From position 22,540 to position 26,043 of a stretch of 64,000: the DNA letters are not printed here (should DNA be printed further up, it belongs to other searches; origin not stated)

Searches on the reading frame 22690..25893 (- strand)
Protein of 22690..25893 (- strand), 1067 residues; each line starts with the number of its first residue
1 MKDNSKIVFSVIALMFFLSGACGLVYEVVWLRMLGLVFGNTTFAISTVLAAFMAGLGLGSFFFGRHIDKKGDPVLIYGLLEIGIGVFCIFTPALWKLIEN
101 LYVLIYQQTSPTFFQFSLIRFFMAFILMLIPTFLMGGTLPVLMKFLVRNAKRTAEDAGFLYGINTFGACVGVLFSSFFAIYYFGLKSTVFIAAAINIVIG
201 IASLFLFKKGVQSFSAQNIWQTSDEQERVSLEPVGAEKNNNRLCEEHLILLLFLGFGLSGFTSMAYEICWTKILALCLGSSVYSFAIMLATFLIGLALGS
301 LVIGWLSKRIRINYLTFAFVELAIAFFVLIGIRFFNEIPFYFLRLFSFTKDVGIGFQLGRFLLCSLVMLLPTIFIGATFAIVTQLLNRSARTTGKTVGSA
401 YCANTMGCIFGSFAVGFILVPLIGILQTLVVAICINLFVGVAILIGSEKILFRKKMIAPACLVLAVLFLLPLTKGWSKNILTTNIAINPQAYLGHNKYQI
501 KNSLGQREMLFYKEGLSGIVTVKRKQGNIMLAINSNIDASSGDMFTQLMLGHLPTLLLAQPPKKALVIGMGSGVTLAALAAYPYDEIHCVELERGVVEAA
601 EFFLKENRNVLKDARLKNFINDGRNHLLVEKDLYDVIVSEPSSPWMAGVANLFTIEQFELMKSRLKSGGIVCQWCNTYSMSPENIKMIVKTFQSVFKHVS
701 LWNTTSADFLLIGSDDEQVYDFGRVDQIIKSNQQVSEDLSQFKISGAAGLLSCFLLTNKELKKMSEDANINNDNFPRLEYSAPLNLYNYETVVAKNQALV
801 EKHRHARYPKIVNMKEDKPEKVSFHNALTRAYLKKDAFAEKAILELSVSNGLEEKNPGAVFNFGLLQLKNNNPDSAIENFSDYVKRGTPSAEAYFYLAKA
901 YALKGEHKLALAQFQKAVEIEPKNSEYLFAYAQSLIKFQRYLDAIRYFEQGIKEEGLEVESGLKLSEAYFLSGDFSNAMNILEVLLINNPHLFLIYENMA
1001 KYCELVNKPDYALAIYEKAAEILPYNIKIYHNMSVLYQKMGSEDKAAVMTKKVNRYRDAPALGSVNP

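Call 30: find_encoding_contigs(protein=window:22690-25893:-, flank=10000, max_places=1)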
Protein window:22690-25893:- (1067 aa): 24 contigs read that carry it; 1 place shown.
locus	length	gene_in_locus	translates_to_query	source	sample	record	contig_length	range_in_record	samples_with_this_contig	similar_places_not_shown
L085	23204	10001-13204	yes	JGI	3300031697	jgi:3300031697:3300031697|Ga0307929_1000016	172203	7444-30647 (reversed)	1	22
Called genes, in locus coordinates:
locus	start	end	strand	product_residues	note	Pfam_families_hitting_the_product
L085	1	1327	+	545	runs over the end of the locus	PF00118:Cpn60_TCP1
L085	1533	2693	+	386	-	PF01070:FMN_dh, PF00478:IMPDH, PF03060:NMO (weak)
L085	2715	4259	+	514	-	PF00117:GATase, PF07722:Peptidase_C26 (weak), PF02540:NAD_synthase (weak), PF00958:GMP_synt_C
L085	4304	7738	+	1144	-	PF02811:PHP, PF07733:DNA_pol3_alpha, PF17657:DNA_pol3_finger, PF14579:HHH_6, PF01336:tRNA_anti-codon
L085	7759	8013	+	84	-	PF11084:DUF2621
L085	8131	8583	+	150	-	PF07238:PilZ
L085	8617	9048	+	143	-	PF11948:DUF3465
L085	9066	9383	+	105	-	PF02311:AraC_binding (weak), PF07883:Cupin_2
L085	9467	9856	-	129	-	-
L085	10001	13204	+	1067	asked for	PF07690:MFS_1, PF01564:Spermine_synth, PF13431:TPR_17 (faint), PF13174:TPR_6 (faint), PF13432:TPR_16, PF00515:TPR_1 (weak), PF07719:TPR_2 (weak), PF12895:ANAPC3, +5 more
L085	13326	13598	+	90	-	PF00216:Bac_DNA_binding, PF18291:HU-HIG (weak)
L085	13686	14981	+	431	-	PF13393:tRNA-synt_His, PF00587:tRNA-synt_2b, PF03129:HGTP_anticodon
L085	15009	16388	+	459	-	PF01336:tRNA_anti-codon, PF00152:tRNA-synt_2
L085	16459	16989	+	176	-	PF01476:LysM (weak)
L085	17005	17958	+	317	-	PF02562:PhoH, PF01695:IstB_IS21 (weak), PF13245:AAA_19 (faint), PF13604:AAA_30 (weak)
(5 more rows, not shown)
